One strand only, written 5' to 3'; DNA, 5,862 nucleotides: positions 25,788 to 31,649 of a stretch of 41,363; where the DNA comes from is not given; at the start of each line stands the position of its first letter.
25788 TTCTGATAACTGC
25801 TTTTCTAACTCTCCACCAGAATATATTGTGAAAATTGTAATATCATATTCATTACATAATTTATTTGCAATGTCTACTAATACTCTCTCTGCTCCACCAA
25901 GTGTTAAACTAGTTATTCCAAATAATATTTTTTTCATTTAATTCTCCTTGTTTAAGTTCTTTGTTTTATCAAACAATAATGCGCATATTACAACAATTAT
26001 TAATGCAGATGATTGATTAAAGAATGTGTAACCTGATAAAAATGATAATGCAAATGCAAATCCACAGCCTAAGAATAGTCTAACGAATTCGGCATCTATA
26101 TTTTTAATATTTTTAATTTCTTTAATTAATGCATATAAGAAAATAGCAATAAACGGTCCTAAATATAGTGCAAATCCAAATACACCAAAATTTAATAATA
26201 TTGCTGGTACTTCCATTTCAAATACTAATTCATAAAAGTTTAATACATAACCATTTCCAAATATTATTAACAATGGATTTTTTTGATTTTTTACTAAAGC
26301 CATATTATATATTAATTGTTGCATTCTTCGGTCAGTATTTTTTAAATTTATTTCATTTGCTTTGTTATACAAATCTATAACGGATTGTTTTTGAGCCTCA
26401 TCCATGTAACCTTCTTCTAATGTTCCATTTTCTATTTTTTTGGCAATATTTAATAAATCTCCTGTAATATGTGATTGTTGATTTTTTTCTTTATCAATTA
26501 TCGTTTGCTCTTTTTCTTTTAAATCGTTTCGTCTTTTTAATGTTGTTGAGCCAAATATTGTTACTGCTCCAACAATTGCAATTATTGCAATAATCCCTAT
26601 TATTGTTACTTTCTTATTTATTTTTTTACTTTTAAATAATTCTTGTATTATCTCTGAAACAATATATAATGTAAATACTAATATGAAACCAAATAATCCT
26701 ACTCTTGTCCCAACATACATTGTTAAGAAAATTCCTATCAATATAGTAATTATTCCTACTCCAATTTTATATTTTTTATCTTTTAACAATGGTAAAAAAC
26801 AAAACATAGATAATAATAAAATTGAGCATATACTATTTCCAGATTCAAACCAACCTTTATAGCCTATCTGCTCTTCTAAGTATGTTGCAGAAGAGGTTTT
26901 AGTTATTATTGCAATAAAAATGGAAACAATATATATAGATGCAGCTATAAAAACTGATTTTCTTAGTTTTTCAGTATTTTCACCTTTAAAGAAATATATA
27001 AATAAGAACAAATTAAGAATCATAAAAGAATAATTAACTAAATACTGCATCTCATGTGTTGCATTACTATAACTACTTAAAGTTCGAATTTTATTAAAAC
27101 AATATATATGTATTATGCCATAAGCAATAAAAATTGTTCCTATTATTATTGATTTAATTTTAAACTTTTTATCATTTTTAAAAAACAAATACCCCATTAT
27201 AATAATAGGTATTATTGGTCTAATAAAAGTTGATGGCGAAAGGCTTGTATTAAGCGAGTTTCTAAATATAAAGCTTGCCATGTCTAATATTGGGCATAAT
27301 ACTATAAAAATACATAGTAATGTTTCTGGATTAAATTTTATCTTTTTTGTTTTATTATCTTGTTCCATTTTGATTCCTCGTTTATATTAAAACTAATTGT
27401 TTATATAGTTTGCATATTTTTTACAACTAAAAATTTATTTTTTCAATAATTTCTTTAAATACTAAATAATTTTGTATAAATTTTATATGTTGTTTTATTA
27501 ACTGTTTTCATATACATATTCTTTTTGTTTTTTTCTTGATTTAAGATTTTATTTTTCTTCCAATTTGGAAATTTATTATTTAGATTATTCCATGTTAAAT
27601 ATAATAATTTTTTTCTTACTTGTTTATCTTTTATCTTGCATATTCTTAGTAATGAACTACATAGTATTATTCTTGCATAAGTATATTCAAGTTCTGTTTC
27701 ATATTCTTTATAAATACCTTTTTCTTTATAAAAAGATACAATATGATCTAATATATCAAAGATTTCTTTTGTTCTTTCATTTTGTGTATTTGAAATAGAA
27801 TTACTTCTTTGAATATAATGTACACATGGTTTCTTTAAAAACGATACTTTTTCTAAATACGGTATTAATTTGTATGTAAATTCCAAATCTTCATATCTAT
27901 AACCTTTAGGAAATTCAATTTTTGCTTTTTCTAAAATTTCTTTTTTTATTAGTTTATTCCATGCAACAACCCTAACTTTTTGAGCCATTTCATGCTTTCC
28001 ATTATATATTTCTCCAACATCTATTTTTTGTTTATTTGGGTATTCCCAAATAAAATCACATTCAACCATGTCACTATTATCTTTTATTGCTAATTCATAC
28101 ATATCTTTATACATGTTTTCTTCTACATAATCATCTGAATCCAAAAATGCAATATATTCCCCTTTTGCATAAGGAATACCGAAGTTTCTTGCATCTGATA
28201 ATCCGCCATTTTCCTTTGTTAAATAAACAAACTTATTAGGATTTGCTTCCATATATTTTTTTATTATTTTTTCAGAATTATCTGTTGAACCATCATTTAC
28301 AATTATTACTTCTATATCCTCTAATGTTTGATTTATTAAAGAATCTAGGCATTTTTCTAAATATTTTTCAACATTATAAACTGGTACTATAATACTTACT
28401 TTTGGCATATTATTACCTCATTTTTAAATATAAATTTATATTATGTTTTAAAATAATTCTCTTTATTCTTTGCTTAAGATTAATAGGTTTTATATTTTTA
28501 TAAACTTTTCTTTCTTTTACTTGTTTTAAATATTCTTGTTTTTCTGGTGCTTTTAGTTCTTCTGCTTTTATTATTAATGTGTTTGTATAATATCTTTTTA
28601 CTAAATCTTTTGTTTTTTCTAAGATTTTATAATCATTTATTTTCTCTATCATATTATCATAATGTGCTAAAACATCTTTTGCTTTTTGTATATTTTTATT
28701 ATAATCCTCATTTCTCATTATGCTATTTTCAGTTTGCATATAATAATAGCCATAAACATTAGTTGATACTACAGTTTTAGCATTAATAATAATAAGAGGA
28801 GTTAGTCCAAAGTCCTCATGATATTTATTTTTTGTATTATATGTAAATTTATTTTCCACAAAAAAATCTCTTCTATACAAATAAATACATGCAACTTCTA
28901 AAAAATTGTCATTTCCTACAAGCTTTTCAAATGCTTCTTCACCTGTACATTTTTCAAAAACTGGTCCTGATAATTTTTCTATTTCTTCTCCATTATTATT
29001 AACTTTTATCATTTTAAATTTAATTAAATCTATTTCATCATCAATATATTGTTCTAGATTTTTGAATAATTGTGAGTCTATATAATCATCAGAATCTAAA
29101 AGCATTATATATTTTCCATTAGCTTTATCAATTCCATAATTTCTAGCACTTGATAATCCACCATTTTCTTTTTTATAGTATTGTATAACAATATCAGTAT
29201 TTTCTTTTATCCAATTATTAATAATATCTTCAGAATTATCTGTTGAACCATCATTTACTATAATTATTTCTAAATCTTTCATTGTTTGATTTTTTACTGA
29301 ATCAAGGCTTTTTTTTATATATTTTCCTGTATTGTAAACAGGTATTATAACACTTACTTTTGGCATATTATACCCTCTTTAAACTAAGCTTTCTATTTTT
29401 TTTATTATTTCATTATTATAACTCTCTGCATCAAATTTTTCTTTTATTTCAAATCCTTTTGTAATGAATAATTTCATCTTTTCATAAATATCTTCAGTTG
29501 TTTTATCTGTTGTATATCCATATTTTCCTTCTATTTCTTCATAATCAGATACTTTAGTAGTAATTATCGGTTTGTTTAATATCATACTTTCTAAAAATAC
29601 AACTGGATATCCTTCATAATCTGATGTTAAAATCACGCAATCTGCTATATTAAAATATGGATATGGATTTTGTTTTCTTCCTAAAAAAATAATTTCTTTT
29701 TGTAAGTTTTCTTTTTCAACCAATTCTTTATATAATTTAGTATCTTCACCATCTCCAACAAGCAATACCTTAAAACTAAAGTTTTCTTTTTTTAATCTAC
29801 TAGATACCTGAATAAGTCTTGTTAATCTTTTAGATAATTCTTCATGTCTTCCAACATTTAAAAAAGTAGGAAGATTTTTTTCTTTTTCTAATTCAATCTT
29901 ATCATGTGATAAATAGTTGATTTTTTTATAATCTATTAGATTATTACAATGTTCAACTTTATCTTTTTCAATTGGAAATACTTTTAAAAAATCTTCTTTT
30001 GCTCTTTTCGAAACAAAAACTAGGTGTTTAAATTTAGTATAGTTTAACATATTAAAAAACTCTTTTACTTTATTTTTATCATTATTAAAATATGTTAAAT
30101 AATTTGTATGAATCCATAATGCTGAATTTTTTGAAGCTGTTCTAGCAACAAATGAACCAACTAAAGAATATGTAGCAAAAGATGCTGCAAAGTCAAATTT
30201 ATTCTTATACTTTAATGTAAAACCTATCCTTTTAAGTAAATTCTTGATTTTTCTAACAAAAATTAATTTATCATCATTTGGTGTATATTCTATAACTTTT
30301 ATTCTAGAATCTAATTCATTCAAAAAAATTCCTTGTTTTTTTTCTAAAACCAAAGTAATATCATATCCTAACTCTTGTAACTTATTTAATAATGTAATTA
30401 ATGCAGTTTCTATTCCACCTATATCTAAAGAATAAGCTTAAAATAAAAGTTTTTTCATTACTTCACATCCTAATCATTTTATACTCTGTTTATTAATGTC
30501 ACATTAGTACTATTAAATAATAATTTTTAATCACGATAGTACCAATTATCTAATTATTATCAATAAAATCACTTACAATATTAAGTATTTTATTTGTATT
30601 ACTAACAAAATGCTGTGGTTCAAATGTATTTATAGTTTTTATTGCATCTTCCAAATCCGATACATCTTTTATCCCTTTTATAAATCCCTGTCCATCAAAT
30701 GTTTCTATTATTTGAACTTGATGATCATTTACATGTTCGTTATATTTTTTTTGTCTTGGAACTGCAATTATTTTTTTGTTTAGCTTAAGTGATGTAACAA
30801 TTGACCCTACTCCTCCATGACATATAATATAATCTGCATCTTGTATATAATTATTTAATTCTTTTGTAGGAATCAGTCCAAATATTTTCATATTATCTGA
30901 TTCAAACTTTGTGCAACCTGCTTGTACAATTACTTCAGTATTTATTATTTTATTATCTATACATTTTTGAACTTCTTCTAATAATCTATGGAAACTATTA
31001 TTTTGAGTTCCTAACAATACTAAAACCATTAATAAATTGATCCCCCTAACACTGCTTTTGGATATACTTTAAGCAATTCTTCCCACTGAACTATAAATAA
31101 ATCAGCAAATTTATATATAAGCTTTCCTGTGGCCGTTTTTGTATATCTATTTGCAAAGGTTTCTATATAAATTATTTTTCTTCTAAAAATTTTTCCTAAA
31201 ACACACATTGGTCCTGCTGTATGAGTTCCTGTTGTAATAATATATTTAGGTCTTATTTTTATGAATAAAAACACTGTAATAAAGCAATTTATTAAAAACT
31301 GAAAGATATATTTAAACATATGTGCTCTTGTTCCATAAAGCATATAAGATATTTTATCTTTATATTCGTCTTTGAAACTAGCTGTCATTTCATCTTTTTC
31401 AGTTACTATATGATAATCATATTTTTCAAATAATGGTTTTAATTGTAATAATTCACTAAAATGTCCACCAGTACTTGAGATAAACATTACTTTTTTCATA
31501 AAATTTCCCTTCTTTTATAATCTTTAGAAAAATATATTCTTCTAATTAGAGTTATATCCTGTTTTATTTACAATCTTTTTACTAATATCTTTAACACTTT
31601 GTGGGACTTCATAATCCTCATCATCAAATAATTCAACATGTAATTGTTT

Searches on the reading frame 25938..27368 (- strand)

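Call 4: search_protein_families(library=pfam, proteins=[window:25938-27368:-], max_evalue=0.01)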
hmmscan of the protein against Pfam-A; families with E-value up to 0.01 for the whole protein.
window:25938-27368:- (476 aa): 1 family
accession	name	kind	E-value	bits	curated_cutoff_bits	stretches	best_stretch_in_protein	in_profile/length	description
PF13425.11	O-antigen_lig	-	2.1e-45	155.8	31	1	14-466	4-456/462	O-antigen ligase like membrane protein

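Call 5: search_protein_families(library=ncbifam, proteins=[window:25938-27368:-], max_evalue=0.01)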
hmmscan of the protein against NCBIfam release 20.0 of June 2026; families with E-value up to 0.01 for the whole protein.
window:25938-27368:- (476 aa): 0 families

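Call 74: search_protein_families(library=ncbifam, proteins=[window:25938-27368:-], max_evalue=1e-8)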
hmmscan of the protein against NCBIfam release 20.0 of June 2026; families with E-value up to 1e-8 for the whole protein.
window:25938-27368:- (476 aa): 0 families

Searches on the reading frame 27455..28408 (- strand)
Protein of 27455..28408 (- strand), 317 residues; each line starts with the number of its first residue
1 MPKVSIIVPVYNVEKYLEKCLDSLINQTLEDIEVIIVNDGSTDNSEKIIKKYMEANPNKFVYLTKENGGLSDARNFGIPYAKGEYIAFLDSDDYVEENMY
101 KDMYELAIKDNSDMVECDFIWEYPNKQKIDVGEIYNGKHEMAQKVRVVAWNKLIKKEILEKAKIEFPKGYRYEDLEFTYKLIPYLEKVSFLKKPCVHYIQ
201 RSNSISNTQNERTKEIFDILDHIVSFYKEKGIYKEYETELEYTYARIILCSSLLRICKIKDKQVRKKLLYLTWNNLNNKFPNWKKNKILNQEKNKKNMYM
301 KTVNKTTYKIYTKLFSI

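Call 30: search_protein_families(library=pfam, proteins=[window:27455-28408:-], max_evalue=0.001)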
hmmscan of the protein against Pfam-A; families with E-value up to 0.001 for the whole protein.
window:27455-28408:- (317 aa): 3 families
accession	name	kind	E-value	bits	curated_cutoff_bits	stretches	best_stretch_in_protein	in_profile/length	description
PF00535.33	Glycos_transf_2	-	1.6e-39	135.9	23.3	1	5-129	1-125/168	Glycosyl transferase family 2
PF10111.15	Glyco_tranf_2_2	-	3e-14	53.6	27.3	1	5-109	1-109/276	Glycosyltransferase like family 2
PF13641.12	Glyco_tranf_2_3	-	4.3e-08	33.9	27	1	2-118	1-122/230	Glycosyltransferase like family 2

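Call 74: search_protein_families(library=ncbifam, proteins=[window:27455-28408:-], max_evalue=1e-8)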
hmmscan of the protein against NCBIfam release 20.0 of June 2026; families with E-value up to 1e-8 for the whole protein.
window:27455-28408:- (317 aa): 16 families
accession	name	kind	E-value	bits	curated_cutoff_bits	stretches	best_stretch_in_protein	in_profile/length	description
NF007482.0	PRK10073.1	equivalog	1.7e-46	158.8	423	1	2-218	6-235/334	glycosyltransferase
NF047683.1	TeichurnBiosyTuaG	equivalog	1.6e-23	83.6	400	1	2-99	6-103/252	teichuronic acid biosynthesis protein TuaG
NF053739.1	GlytfEpsEBac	equivalog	1.5e-18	66.7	450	1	2-101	1-102/265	glycosyltransferase EpsE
NF041875.1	EPS_EpsD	equivalog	6.5e-18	65.2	370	1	4-100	1-97/325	exopolysaccharide biosynthesis glycosyltransferase EpsD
TIGR03937.1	PgaC_IcaA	equivalog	1.2e-17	64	422.3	1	1-105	44-148/407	poly-beta-1,6-N-acetyl-D-glucosamine synthase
TIGR03111.1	glyc2_xrt_Gpos1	hypoth_equivalog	1.2e-17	63.8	363.95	1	1-105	48-154/439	TIGR03111 family XrtG-associated glycosyltransferase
NF041394.1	GtaseAglG_Halo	equivalog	4.5e-17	62.3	440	1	3-99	2-99/304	glucosyl-dolichyl phosphate glucuronosyltransferase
NF038302.1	EPS_HpsE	equivalog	6.7e-17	61.4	300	1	4-108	3-112/307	hormogonium polysaccharide biosynthesis glycosyltransferase HpsE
NF050050.1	ProtGlycPglI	equivalog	8.5e-17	61.5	500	1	1-103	1-104/306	GalNAc(5)-diNAcBac-PP-undecaprenol beta-1,3-glucosyltransferase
TIGR03965.1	mycofact_glyco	equivalog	7.5e-15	54.7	280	1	2-96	74-168/467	mycofactocin biosynthesis glycosyltransferase MftF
NF038299.1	EPS_HpsN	equivalog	1.1e-13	50.9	425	1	2-101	1-100/317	hormogonium polysaccharide biosynthesis glycosyltransferase HpsN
TIGR04283.1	glyco_like_mftF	equivalog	3.5e-12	46.4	182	1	4-109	1-99/221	TIGR04283 family arsenosugar biosynthesis glycosyltransferase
NF007453.0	PRK10018.1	equivalog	3.5e-09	36.7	382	1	2-101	6-105/280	colanic acid biosynthesis glycosyltransferase WcaA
TIGR04242.1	nodulat_NodC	equivalog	7.1e-09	35.1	550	1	1-101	47-150/395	chitooligosaccharide synthase NodC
TIGR04009.1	wcaE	equivalog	7.3e-09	35.3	369.2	0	20-129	22-129/248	colanic acid biosynthesis glycosyltransferase WcaE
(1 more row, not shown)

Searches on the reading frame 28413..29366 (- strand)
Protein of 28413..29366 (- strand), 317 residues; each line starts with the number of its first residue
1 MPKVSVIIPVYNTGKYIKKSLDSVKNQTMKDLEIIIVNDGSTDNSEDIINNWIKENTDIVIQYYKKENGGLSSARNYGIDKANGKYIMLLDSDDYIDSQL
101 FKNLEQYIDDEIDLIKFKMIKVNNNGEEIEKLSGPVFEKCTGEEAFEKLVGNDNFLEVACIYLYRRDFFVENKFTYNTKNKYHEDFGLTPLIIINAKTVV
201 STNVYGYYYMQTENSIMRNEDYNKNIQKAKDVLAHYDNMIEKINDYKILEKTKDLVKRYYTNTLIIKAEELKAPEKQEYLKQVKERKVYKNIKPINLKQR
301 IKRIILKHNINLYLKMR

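Call 30: search_protein_families(library=pfam, proteins=[window:28413-29366:-], max_evalue=0.001)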
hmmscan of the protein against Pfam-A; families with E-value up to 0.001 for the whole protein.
window:28413-29366:- (317 aa): 3 families
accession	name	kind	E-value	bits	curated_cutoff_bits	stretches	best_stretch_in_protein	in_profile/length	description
PF00535.33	Glycos_transf_2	-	7.5e-35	120.8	23.3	1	5-169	1-164/168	Glycosyl transferase family 2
PF10111.15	Glyco_tranf_2_2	-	1.8e-13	51.1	27.3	1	5-106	1-104/276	Glycosyltransferase like family 2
PF13641.12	Glyco_tranf_2_3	-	2.9e-09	37.7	27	1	2-116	1-120/230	Glycosyltransferase like family 2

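Call 74: search_protein_families(library=ncbifam, proteins=[window:28413-29366:-], max_evalue=1e-8)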
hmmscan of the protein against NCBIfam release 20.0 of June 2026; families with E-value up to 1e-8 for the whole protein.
window:28413-29366:- (317 aa): 16 families
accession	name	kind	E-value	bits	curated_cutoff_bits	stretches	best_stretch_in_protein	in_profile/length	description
NF007482.0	PRK10073.1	equivalog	8.4e-38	130.2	423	1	2-246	6-253/334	glycosyltransferase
NF047683.1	TeichurnBiosyTuaG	equivalog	5.8e-25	88.4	400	1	2-131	6-135/252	teichuronic acid biosynthesis protein TuaG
TIGR03937.1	PgaC_IcaA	equivalog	1.1e-18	67.5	422.3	1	2-103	45-145/407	poly-beta-1,6-N-acetyl-D-glucosamine synthase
NF050050.1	ProtGlycPglI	equivalog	9.2e-18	64.6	500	1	1-140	1-139/306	GalNAc(5)-diNAcBac-PP-undecaprenol beta-1,3-glucosyltransferase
NF053739.1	GlytfEpsEBac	equivalog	2.2e-17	62.9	450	1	2-246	1-238/265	glycosyltransferase EpsE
NF041875.1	EPS_EpsD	equivalog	3.6e-17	62.8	370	1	4-102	1-98/325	exopolysaccharide biosynthesis glycosyltransferase EpsD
NF038302.1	EPS_HpsE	equivalog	1.4e-15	57.1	300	1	4-101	3-104/307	hormogonium polysaccharide biosynthesis glycosyltransferase HpsE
TIGR03111.1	glyc2_xrt_Gpos1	hypoth_equivalog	1.7e-15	56.8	363.95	1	1-133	48-180/439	TIGR03111 family XrtG-associated glycosyltransferase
NF038299.1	EPS_HpsN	equivalog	1.6e-14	53.6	425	1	2-108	1-107/317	hormogonium polysaccharide biosynthesis glycosyltransferase HpsN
NF041394.1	GtaseAglG_Halo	equivalog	2.3e-14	53.4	440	1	3-105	2-104/304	glucosyl-dolichyl phosphate glucuronosyltransferase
TIGR04283.1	glyco_like_mftF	equivalog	2.2e-13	50.3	182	1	4-119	1-109/221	TIGR04283 family arsenosugar biosynthesis glycosyltransferase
TIGR03965.1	mycofact_glyco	equivalog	4.4e-12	45.6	280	1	2-98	74-169/467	mycofactocin biosynthesis glycosyltransferase MftF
NF007986.1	PRK10714.1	equivalog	3.7e-11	42.6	529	1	3-113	7-120/316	undecaprenyl-phosphate 4-deoxy-4-formamido-L-arabinose transferase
NF007453.0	PRK10018.1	equivalog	2.3e-10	40.6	382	1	2-96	6-99/280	colanic acid biosynthesis glycosyltransferase WcaA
TIGR04017.1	WcaA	equivalog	2.8e-10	40.2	495.75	1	2-96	5-98/279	colanic acid biosynthesis glycosyltransferase WcaA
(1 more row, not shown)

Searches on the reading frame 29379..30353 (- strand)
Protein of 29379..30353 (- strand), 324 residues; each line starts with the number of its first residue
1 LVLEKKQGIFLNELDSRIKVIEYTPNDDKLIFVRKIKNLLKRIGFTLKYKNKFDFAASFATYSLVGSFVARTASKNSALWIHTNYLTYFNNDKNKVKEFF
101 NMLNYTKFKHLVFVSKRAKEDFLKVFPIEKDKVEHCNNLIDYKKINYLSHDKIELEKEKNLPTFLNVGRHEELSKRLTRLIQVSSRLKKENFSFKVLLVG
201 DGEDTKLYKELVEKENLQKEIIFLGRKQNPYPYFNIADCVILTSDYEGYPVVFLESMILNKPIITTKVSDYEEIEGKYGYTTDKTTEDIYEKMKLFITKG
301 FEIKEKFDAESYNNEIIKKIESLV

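Call 30: search_protein_families(library=pfam, proteins=[window:29379-30353:-], max_evalue=0.001)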
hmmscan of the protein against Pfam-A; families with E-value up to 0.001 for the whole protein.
window:29379-30353:- (324 aa): 3 families
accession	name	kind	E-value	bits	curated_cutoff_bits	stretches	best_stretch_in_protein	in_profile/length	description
PF00534.26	Glycos_transf_1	-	2.7e-24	86.1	26.4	1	154-309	8-167/172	Glycosyl transferases group 1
PF13692.12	Glyco_trans_1_4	-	2.1e-20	73.9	27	1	162-294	2-137/142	Glycosyl transferases group 1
PF13439.12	Glyco_transf_4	-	0.0009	19.7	28.5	0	30-141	58-167/170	Glycosyltransferase Family 4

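Call 74: search_protein_families(library=ncbifam, proteins=[window:29379-30353:-], max_evalue=1e-8)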
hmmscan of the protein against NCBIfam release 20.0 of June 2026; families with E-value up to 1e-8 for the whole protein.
window:29379-30353:- (324 aa): 7 families
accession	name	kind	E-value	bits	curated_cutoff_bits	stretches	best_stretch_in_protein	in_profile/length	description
NF050063.1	ProtGlycPglJ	equivalog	6.7e-23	81.5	500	1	88-313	124-345/363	N-acetylgalactosamine-N,N'-diacetylbacillosaminyl-diphospho-undecaprenol 4-alpha-N-acetylgalactosaminyltransferase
TIGR03999.1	thiol_BshA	equivalog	1.8e-18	66.7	273.7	1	110-302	147-340/375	N-acetyl-alpha-D-glucosaminyl L-malate synthase BshA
NF007396.0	PRK09922.1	equivalog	2e-17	63.1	385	1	69-274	100-298/361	lipopolysaccharide 1,6-galactosyltransferase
TIGR04157.1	glyco_rSAM_CFB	subfamily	3.8e-12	45.9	400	1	103-273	165-337/406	TIGR04157 family glycosyltransferase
TIGR03088.1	stp2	hypoth_equivalog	5.1e-12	45.5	409.05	1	109-274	138-310/374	TIGR03088 family PEP-CTERM/XrtA system glycosyltransferase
NF047684.1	TeichurnBiosyTuaC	equivalog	1.4e-10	40.7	550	1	143-300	197-355/391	teichuronic acid biosynthesis protein TuaC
NF047880.1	glyco_SdgA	exception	1e-09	37.5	800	1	93-288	252-444/488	serine-aspartate repeat adhesin O-glycosyltransferase SdgA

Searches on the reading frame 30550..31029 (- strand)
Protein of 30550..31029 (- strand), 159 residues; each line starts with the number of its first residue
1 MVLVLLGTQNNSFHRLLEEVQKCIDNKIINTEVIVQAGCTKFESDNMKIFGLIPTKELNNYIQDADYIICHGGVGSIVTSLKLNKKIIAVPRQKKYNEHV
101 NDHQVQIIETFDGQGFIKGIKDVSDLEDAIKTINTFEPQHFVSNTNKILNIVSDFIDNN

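Call 30: search_protein_families(library=pfam, proteins=[window:30550-31029:-], max_evalue=0.001)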
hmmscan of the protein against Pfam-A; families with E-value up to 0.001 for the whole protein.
window:30550-31029:- (159 aa): 1 family
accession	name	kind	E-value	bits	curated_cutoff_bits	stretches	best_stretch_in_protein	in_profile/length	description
PF04101.22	Glyco_tran_28_C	-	1.3e-16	61.6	22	1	1-156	1-163/166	Glycosyltransferase family 28 C-terminal domain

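Call 74: search_protein_families(library=ncbifam, proteins=[window:30550-31029:-], max_evalue=1e-8)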
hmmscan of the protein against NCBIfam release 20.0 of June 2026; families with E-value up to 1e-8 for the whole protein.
window:30550-31029:- (159 aa): 2 families
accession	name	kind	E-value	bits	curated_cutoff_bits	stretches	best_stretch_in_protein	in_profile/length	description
NF041548.1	PssE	equivalog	2.7e-39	134.4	120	1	2-156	1-146/146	PssE/Cps14G family polysaccharide biosynthesis glycosyltransferase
NF046028.1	GluronsyltaseWelK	equivalog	6.8e-30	104.2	400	1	12-147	178-316/319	beta-1,4-glucuronosyltransferase WelK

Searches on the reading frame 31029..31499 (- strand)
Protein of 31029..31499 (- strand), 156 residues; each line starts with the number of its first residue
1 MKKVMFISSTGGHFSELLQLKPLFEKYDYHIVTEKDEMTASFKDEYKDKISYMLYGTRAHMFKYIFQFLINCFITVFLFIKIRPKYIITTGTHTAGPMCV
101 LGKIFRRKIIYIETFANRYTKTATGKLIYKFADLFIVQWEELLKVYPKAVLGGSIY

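Call 30: search_protein_families(library=pfam, proteins=[window:31029-31499:-], max_evalue=0.001)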
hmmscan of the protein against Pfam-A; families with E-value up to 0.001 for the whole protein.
window:31029-31499:- (156 aa): 1 family
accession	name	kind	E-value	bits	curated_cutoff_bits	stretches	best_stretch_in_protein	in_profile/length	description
PF08660.17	Alg14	-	5.9e-17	62.6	27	1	9-152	6-168/171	Oligosaccharide biosynthesis protein Alg14 like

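Call 74: search_protein_families(library=ncbifam, proteins=[window:31029-31499:-], max_evalue=1e-8)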
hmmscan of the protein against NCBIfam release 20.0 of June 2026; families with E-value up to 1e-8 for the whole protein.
window:31029-31499:- (156 aa): 2 families
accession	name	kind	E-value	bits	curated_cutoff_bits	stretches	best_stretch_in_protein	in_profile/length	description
NF041549.1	PssD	equivalog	4.4e-51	173.1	110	1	5-155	1-151/151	PssD/Cps14F family polysaccharide biosynthesis glycosyltransferase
NF046028.1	GluronsyltaseWelK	equivalog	7.9e-21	74.5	400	1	7-151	4-151/319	beta-1,4-glucuronosyltransferase WelK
